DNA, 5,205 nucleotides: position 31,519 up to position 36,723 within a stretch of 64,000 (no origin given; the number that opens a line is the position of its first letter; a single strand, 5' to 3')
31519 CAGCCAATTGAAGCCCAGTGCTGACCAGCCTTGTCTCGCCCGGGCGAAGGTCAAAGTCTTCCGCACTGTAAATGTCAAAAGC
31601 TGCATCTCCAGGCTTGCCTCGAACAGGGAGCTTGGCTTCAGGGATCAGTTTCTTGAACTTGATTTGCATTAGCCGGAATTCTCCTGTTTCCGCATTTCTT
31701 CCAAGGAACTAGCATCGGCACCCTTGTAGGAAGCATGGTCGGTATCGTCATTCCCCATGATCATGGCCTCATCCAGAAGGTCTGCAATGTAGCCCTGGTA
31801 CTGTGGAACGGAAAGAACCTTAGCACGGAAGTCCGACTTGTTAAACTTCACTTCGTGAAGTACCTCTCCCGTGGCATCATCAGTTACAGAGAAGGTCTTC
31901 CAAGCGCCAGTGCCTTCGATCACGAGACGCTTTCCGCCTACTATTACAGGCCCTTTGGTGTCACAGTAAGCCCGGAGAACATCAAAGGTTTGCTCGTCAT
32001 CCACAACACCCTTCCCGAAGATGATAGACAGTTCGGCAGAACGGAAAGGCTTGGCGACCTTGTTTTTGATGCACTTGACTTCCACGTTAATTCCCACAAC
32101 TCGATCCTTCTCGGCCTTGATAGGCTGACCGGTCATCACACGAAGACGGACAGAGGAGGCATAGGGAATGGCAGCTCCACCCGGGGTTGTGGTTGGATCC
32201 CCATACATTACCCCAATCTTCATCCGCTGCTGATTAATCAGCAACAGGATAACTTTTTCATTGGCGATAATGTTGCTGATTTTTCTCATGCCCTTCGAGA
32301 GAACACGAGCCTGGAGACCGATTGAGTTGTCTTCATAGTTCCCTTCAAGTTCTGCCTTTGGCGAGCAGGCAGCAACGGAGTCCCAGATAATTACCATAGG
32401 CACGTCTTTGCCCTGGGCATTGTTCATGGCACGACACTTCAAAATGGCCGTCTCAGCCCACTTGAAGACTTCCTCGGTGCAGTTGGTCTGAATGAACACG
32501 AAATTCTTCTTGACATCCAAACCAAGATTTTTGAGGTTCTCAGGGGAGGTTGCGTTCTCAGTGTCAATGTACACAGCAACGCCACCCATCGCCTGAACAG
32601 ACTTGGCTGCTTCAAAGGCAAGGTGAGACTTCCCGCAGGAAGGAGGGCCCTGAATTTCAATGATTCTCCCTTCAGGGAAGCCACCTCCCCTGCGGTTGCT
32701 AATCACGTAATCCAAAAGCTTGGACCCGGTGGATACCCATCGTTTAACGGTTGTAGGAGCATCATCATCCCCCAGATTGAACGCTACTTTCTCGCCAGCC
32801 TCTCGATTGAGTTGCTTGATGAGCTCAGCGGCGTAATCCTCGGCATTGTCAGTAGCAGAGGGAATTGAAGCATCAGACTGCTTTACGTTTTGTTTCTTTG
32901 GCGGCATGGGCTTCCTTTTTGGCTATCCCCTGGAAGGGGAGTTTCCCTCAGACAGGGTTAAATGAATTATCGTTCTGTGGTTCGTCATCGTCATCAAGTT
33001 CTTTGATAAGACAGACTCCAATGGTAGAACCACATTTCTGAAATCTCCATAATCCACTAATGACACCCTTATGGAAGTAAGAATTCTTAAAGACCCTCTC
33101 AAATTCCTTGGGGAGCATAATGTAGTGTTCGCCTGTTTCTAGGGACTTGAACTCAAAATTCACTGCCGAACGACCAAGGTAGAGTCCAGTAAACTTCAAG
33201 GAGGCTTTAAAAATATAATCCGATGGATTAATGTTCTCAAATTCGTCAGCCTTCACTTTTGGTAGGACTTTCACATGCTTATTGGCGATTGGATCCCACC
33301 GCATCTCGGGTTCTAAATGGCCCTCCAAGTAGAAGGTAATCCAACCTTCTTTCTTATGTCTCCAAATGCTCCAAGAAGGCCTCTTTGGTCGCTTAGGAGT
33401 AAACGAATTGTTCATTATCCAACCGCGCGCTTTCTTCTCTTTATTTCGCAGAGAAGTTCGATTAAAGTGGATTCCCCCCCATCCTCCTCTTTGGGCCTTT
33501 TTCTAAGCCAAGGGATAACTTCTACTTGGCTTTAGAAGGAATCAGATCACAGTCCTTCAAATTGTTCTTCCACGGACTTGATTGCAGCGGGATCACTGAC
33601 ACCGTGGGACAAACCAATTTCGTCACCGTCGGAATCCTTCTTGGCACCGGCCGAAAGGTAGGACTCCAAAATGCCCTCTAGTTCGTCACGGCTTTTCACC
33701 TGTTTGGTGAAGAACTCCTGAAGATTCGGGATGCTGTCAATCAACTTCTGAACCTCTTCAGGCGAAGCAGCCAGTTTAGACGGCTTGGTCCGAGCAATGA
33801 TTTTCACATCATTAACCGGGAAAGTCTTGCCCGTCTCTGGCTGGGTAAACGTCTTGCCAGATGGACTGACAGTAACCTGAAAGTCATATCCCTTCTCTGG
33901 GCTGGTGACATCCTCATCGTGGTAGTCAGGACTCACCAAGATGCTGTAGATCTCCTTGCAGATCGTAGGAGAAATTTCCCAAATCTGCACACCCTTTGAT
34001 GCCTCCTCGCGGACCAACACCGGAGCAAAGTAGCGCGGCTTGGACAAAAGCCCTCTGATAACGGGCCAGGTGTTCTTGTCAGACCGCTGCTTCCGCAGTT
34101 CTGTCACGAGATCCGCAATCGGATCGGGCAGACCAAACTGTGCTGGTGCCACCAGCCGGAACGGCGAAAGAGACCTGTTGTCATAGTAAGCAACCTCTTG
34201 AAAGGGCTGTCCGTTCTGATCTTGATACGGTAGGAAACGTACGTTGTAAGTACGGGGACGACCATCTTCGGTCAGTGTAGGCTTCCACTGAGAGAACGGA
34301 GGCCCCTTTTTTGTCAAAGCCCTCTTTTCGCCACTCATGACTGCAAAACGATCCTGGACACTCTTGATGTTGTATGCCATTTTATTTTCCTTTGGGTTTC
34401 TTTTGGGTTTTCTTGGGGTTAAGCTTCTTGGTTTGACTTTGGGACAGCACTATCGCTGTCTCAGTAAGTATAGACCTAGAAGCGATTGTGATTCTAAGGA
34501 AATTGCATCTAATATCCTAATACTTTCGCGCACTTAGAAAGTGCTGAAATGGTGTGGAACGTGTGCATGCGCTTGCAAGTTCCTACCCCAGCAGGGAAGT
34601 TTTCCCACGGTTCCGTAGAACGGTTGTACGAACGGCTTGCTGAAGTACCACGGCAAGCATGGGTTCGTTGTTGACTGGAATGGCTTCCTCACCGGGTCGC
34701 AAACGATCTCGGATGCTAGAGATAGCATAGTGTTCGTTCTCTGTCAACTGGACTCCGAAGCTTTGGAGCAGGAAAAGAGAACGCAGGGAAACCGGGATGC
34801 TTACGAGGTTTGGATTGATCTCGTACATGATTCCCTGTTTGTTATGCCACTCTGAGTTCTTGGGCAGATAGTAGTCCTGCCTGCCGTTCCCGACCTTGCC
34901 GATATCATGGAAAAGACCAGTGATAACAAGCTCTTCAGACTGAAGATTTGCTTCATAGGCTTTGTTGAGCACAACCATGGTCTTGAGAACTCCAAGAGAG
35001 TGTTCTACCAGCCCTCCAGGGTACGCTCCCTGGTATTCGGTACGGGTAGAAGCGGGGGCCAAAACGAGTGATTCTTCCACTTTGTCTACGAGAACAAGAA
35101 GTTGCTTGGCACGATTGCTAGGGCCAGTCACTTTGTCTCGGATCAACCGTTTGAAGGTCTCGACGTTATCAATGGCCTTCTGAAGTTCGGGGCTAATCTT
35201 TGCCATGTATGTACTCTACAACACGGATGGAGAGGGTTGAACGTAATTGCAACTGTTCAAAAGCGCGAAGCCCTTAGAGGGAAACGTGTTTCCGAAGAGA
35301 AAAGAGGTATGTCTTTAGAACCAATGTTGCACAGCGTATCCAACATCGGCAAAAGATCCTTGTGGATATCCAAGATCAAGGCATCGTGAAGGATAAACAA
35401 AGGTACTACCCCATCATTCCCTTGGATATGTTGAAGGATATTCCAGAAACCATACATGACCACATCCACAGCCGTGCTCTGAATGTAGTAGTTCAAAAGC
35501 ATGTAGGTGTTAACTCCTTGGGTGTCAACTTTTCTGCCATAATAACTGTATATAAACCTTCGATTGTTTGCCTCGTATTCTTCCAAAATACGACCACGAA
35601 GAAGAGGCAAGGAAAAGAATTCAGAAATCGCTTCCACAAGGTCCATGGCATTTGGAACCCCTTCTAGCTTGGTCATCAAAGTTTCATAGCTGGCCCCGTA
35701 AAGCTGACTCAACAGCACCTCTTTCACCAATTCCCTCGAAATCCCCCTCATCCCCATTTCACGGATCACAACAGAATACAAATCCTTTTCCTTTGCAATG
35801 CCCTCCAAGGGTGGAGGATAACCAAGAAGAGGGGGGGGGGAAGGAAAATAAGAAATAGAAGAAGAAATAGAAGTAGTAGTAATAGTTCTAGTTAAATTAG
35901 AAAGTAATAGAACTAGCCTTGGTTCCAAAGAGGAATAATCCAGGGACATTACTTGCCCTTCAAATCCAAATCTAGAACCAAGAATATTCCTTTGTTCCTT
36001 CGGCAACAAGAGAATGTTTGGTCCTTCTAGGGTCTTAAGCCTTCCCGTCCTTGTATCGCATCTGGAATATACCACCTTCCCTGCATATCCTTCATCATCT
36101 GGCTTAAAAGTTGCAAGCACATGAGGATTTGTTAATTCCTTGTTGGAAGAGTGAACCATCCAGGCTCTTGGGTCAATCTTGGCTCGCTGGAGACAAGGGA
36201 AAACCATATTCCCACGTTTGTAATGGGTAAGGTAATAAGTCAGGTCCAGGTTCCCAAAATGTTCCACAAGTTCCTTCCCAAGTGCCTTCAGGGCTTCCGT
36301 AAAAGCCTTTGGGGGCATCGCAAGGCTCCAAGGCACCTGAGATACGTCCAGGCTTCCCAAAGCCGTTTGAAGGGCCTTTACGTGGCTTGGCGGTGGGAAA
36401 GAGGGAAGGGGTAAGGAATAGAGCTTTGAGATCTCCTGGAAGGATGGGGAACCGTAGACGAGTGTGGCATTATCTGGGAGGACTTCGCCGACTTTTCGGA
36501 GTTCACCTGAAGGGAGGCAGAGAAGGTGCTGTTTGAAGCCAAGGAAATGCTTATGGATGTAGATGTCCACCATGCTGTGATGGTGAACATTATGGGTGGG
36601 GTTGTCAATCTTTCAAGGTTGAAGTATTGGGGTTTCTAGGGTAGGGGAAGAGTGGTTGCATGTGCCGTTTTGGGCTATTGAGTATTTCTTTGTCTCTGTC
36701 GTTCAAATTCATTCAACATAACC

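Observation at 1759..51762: Dispersed family of ORF-less IS200/IS605-type cassettes that look like stand-alone TnpB omega-RNA (guide RNA) units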

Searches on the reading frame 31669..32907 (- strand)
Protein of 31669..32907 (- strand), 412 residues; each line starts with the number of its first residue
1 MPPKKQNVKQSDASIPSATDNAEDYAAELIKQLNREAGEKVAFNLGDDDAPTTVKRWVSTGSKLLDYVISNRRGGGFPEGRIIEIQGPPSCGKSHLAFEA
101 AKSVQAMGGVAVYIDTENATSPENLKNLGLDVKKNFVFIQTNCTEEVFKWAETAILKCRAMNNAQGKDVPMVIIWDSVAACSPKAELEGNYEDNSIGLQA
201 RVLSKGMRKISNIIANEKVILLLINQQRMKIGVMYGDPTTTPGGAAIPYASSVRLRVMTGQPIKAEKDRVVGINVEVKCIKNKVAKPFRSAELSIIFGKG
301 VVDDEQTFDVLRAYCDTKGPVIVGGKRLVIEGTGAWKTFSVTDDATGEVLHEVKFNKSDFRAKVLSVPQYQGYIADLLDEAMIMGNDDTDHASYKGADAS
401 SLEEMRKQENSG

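Call 22: search_protein_families(library=pfam, proteins=[window:31669-32907:-])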
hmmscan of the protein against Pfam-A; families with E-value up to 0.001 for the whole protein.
window:31669-32907:- (412 aa): 3 families
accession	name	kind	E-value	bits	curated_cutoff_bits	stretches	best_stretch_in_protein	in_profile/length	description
PF00154.27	RecA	-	7.9e-65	219.3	27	1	29-301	6-261/262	recA bacterial DNA recombination protein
PF08423.17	Rad51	-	1.2e-08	35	22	1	58-261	8-213/244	Rad51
PF06745.19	ATPase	-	4.4e-06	26.7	26.6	1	58-134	1-76/231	KaiC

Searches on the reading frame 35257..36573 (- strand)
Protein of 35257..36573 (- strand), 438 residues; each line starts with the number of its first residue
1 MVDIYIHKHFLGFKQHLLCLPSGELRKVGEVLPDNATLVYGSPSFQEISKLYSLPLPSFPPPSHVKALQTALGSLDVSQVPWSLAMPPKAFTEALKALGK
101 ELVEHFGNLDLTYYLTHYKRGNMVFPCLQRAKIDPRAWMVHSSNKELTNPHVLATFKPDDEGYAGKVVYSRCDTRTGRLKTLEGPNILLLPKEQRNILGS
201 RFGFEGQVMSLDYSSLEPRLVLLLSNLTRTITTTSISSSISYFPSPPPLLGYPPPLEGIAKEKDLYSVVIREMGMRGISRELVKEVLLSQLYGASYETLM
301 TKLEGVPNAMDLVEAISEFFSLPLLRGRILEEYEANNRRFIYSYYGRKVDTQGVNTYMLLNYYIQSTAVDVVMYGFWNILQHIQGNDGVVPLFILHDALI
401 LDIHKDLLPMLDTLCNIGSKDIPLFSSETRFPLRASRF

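Call 22: search_protein_families(library=pfam, proteins=[window:35257-36573:-])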
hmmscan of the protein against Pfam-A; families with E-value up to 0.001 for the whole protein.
window:35257-36573:- (438 aa): 1 family
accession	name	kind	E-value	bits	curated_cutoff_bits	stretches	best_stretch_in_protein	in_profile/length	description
PF00476.26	DNA_pol_A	-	5.2e-06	26.1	34.3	1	169-410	111-348/381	DNA polymerase family A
